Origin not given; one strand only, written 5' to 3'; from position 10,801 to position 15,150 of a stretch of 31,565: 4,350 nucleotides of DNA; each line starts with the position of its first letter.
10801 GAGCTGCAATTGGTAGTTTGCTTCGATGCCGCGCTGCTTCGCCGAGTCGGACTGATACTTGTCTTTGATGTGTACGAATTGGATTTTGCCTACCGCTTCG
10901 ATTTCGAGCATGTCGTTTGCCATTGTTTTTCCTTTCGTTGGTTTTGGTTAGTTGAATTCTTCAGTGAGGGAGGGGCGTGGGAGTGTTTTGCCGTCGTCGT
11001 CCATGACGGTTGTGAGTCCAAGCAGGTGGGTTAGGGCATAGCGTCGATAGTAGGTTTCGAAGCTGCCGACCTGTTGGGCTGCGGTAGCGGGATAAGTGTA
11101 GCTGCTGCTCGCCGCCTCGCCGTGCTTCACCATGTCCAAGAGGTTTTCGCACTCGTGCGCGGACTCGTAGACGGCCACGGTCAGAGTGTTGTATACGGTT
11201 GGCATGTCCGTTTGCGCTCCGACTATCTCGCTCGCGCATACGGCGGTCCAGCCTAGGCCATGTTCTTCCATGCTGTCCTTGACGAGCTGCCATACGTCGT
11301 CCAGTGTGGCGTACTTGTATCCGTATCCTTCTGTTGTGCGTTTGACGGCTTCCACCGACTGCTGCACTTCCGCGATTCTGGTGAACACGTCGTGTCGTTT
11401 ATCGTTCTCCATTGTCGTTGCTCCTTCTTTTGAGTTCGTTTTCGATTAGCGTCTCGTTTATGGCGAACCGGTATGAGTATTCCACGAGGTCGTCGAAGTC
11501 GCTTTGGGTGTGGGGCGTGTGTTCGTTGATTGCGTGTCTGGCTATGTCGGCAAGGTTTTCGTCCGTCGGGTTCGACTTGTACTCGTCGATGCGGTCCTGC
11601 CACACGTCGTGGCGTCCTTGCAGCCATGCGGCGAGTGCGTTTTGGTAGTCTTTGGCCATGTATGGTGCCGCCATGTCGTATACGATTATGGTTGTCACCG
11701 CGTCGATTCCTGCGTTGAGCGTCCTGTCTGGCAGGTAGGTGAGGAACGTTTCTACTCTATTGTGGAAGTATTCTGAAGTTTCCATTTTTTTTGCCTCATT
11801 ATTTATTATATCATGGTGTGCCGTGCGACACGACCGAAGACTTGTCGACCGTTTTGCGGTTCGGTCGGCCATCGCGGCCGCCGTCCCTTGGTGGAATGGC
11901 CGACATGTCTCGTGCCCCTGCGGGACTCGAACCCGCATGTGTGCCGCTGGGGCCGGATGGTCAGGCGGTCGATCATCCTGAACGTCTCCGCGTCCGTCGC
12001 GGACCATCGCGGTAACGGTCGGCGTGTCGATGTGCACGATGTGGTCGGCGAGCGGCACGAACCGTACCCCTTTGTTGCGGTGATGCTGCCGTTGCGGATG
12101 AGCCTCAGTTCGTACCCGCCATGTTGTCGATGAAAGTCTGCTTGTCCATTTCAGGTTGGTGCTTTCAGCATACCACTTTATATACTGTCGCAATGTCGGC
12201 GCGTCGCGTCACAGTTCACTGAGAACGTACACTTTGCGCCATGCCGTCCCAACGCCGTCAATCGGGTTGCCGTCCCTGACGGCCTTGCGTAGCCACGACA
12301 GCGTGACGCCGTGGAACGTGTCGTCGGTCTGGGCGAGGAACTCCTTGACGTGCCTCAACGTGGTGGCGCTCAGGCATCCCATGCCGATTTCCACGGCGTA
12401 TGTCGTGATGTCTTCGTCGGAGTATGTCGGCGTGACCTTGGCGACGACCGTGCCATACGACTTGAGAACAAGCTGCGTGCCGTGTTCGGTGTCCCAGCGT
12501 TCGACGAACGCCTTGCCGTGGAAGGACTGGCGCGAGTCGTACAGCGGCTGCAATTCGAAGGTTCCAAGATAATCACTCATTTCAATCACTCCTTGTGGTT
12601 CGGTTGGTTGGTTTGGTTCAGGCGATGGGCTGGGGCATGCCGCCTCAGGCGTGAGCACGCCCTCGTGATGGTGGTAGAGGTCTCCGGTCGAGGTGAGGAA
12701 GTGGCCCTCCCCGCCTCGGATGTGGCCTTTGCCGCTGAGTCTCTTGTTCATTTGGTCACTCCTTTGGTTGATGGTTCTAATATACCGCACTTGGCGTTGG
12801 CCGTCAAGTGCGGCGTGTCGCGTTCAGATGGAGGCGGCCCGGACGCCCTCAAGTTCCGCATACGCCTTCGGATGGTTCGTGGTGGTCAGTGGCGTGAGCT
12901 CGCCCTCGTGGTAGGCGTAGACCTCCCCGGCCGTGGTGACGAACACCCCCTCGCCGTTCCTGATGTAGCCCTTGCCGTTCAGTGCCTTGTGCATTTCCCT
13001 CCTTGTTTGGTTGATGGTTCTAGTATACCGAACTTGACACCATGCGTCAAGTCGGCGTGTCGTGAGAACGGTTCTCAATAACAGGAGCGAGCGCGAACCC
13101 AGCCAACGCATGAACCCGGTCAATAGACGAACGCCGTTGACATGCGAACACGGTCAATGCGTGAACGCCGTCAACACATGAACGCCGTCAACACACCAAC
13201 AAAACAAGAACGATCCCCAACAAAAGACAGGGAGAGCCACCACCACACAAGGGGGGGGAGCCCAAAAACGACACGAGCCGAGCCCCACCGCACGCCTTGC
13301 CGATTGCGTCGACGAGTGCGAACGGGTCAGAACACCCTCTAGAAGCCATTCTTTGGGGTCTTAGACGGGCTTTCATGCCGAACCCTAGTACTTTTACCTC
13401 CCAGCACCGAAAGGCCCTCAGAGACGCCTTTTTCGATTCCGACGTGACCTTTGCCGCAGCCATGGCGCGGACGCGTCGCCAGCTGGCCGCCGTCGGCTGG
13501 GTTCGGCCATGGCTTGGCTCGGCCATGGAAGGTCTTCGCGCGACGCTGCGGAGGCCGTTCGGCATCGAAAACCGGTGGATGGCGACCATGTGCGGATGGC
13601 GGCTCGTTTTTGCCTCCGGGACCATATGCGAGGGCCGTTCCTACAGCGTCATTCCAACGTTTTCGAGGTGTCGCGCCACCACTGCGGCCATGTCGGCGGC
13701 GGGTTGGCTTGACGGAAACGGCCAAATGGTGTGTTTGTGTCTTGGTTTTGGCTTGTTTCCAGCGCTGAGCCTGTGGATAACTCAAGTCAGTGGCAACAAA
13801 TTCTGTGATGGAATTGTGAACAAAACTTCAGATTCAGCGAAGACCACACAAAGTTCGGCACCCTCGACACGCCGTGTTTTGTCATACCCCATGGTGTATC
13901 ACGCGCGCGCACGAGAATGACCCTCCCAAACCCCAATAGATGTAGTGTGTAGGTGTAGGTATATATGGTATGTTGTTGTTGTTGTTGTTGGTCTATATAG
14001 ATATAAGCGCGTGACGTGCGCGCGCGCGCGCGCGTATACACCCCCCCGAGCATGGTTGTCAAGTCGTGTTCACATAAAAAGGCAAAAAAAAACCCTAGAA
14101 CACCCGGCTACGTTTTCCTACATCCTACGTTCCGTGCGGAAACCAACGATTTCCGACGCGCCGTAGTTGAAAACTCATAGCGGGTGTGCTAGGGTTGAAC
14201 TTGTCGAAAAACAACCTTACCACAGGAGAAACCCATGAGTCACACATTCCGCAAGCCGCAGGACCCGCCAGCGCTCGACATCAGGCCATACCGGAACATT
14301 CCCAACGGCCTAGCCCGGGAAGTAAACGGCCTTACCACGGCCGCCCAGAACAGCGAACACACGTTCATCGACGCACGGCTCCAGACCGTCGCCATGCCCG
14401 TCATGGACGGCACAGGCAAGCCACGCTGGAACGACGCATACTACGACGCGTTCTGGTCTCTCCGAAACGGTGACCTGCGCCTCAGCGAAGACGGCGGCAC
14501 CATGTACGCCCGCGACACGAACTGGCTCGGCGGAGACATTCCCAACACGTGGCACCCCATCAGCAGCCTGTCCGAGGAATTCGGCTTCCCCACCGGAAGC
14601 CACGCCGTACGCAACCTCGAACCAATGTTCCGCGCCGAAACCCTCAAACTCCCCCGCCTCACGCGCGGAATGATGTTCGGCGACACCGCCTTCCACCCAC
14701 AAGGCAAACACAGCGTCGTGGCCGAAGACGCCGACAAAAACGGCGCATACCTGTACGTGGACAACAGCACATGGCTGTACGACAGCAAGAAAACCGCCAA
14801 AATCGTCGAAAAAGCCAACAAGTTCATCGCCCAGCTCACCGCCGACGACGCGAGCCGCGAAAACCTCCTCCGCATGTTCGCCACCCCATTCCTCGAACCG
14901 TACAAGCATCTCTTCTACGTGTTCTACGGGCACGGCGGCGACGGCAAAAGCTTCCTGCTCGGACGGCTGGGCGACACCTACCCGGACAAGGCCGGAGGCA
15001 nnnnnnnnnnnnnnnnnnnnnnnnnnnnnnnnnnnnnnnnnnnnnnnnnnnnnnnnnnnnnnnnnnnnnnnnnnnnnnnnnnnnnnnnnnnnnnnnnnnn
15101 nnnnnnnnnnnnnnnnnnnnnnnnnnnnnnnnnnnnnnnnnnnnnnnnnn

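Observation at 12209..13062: Tandemly duplicated promoter-operator-leader-small-gene cassettes at the start of the early arm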

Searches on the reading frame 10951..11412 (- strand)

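Call 13: search_protein_families(library=pfam, proteins=[window:10951-11412:-], max_evalue=0.1)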
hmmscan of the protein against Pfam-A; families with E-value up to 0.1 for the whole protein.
window:10951-11412:- (154 aa): 1 family
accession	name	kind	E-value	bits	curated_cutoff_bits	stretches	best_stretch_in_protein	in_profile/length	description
PF04404.17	ERF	-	1.3e-14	54.9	25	1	12-142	4-127/153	ERF superfamily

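Call 14: search_protein_families(library=phrogs, proteins=[window:10951-11412:-], max_evalue=0.01)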
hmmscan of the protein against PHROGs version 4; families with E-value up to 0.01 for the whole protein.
window:10951-11412:- (154 aa): 4 families
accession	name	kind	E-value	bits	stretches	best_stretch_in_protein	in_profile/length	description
phrog_2324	-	DNA, RNA and nucleotide metabolism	3.2e-19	70.3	1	3-147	5-134/193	Erf-like ssDNA annealing protein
phrog_155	-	DNA, RNA and nucleotide metabolism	5.2e-19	70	1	9-142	68-193/308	Erf-like ssDNA annealing protein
phrog_34817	-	unknown function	3.9e-07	30.7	1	23-144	36-137/291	-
phrog_10003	-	other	1.2e-06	29.2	0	109-143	136-170/297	recombinase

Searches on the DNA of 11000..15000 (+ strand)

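Call 3: search_dna_similar(query=window:11000-15000:+, collection=phages, mode=near, max_rows=20)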
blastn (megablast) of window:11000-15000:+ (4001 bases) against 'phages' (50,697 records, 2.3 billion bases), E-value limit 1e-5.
Records with a match: 8; places in all: 10; records where one place covers at least 80% of the query: 0.
Best place of each record, by identity: 80-90% 8.
By first word of the organism name: Bifidobacterium 8.
By host as written in the record: Bifidobacterium pseudocatenulatum DA667 5; Bifidobacterium adolescentis DA746 1; Bifidobacterium adolescentis DA720 1; Bifidobacterium pseudocatenulatum DA742 1.
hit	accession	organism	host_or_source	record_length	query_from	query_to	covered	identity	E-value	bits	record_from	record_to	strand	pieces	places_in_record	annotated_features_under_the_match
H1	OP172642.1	Bifidobacterium phage BA746P1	Bifidobacterium adolescentis DA746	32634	1757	3894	33%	83.2%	0e+0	1194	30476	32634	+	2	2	hypothetical protein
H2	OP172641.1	Bifidobacterium phage BA720P3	Bifidobacterium adolescentis DA720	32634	1757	3849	32%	82.8%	0e+0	1122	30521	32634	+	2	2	hypothetical protein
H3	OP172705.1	Bifidobacterium phage BP742P1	Bifidobacterium pseudocatenulatum DA742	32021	2739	4001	32%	83.3%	0e+0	1127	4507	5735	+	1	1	hypothetical protein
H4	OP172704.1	Bifidobacterium phage BP677P8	Bifidobacterium pseudocatenulatum DA667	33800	2739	4001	32%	82.7%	0e+0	1094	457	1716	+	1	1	hypothetical protein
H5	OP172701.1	Bifidobacterium phage BP677P2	Bifidobacterium pseudocatenulatum DA667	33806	2739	4001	32%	82.6%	0e+0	1088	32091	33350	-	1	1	hypothetical protein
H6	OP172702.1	Bifidobacterium phage BP677P3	Bifidobacterium pseudocatenulatum DA667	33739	3077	4001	23%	87.3%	0e+0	1053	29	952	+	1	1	hypothetical protein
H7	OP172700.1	Bifidobacterium phage BP677P1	Bifidobacterium pseudocatenulatum DA667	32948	3104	4001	22%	87.2%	0e+0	1020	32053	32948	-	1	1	hypothetical protein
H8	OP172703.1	Bifidobacterium phage BP677P4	Bifidobacterium pseudocatenulatum DA667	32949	3104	4001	22%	87.2%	0e+0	1020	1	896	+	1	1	hypothetical protein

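Call 7: get_annotated_region(hit=H1, flank=4000)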
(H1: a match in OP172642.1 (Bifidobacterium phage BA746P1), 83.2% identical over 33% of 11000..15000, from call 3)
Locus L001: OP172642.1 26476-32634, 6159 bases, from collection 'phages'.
description: Bifidobacterium phage BA746P1, complete genome.
organism: Bifidobacterium phage BA746P1 (NCBI taxid 2968611)
taxonomy: Viruses; Duplodnaviria; Heunggongvirae; Uroviricota; Caudoviricetes
host: Bifidobacterium adolescentis DA746; source: municipal sewage; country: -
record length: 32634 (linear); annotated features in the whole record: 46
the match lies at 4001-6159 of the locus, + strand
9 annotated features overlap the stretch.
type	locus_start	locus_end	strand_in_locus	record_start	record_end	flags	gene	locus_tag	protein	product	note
CDS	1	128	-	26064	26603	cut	-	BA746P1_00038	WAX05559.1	hypothetical protein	-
CDS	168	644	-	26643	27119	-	-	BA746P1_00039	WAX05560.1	hypothetical protein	-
CDS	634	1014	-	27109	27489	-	-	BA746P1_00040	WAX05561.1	hypothetical protein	-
CDS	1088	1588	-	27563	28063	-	-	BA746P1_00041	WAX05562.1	hypothetical protein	-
CDS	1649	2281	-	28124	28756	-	-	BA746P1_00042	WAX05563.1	hypothetical protein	-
CDS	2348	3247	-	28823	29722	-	-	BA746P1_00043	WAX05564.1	hypothetical protein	-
CDS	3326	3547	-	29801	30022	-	-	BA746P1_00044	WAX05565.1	hypothetical protein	-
CDS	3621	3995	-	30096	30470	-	-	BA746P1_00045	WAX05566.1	hypothetical protein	-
CDS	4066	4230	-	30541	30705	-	-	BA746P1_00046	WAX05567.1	hypothetical protein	-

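Call 8: get_annotated_region(hit=H3, flank=5000)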
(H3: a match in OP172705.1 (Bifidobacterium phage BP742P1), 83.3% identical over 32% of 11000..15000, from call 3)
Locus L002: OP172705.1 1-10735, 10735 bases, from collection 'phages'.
description: Bifidobacterium phage BP742P1, partial genome.
organism: Bifidobacterium phage BP742P1 (NCBI taxid 2968620)
taxonomy: Viruses; Duplodnaviria; Heunggongvirae; Uroviricota; Caudoviricetes
host: Bifidobacterium pseudocatenulatum DA742; source: municipal sewage; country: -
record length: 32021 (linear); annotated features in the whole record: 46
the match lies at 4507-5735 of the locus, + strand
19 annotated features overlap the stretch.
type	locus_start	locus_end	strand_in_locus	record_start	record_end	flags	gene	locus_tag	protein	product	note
CDS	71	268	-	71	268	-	-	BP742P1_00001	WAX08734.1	hypothetical protein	-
CDS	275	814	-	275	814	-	-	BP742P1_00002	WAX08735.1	hypothetical protein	-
CDS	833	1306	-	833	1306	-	-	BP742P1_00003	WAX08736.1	hypothetical protein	-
CDS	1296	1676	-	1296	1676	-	-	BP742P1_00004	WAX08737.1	hypothetical protein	-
CDS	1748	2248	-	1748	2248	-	-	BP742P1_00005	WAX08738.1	hypothetical protein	-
CDS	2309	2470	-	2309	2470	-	-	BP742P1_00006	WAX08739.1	hypothetical protein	-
CDS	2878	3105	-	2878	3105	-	-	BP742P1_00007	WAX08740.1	hypothetical protein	-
CDS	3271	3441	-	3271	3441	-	-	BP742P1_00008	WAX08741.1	hypothetical protein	-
CDS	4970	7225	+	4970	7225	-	-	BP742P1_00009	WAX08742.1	hypothetical protein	-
CDS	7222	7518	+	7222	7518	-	-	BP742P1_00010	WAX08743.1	hypothetical protein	-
CDS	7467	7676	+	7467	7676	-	-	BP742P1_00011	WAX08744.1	hypothetical protein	-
CDS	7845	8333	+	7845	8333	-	-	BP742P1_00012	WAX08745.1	hypothetical protein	-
CDS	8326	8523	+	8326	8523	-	-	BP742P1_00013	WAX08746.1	hypothetical protein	-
CDS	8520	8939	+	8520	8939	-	-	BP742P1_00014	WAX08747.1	hypothetical protein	-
CDS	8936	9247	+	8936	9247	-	-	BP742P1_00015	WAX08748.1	hypothetical protein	-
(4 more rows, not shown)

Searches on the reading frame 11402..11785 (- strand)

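Call 48: search_protein_families(library=pfam, proteins=[window:11402-11785:-], max_evalue=0.05)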
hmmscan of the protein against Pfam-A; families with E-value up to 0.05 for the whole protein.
window:11402-11785:- (128 aa): 1 family
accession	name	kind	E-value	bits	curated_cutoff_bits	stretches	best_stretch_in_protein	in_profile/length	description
PF25718.1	Mycobacteriophage_73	-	0.042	14.7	27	0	47-81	27-60/85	Mycobacteriophage L5 gene 73 protein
